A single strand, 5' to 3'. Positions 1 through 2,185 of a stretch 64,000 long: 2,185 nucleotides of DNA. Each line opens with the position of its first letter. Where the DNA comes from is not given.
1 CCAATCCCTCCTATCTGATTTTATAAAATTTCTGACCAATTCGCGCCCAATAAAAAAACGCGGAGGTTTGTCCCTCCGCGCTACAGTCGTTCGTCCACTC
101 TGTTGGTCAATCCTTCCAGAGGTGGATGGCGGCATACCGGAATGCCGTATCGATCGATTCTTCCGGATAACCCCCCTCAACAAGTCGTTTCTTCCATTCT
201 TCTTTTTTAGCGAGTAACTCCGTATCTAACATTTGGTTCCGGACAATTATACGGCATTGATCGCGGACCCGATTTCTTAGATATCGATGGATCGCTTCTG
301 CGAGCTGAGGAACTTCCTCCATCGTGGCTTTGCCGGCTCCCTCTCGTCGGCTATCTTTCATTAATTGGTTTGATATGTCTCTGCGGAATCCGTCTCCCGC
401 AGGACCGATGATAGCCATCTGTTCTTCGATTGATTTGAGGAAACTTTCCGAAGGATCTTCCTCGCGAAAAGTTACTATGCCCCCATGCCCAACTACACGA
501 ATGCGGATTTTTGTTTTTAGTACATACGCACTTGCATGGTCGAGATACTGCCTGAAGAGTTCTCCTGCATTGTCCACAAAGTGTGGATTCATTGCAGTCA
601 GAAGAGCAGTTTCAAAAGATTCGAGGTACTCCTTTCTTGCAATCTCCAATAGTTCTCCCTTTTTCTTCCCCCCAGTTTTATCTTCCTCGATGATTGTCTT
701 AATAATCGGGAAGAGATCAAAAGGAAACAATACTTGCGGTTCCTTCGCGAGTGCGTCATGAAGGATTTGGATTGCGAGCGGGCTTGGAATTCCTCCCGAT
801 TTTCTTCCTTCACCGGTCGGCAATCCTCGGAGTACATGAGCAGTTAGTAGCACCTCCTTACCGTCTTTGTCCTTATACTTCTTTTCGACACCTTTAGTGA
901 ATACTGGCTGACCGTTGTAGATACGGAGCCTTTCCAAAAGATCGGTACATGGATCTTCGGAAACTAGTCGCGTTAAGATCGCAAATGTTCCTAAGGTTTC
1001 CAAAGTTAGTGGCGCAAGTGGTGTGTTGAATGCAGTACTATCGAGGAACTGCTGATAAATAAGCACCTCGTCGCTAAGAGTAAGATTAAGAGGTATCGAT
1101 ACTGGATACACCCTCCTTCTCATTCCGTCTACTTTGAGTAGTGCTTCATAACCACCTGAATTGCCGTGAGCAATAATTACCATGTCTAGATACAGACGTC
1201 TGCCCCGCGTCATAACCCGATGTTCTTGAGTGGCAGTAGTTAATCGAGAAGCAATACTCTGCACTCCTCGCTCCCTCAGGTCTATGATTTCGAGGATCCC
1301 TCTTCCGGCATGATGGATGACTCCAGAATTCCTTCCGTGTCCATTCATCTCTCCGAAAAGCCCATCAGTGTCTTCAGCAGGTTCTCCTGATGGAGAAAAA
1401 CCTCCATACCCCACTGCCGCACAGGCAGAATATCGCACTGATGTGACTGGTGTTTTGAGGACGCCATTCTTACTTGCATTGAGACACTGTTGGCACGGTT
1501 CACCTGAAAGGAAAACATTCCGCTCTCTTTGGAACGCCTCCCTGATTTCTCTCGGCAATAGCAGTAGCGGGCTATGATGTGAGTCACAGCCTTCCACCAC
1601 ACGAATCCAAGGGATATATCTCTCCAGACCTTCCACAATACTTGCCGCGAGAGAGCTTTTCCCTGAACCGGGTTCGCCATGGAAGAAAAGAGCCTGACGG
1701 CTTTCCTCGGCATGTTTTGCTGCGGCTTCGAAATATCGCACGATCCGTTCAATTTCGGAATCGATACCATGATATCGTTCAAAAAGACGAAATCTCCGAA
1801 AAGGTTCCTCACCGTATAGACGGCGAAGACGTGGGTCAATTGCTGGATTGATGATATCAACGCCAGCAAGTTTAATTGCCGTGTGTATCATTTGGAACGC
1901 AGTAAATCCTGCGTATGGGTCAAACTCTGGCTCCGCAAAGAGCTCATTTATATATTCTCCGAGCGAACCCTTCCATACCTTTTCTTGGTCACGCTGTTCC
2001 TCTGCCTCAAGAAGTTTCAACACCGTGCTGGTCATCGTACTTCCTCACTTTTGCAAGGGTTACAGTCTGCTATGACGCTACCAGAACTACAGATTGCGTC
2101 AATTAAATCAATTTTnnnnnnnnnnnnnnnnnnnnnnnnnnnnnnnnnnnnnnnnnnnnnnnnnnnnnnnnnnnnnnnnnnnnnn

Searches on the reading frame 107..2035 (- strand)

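Call 56: search_protein_families(library=pfam, proteins=[window:107-2035:-], max_evalue=0.001)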
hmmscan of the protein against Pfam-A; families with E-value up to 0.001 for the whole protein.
window:107-2035:- (642 aa): 3 families
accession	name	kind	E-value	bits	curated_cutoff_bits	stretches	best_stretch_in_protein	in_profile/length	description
PF08298.17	AAA_PrkA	-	2.3e-45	155.6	25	1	45-360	19-354/358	PrkA AAA domain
PF06798.17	PrkA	-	1.6e-28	100.5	25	1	368-634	2-255/255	PrkA serine protein kinase C-terminal domain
PF13191.12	AAA_16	-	7.8e-06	26.9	32.6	1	92-168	6-73/167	AAA ATPase domain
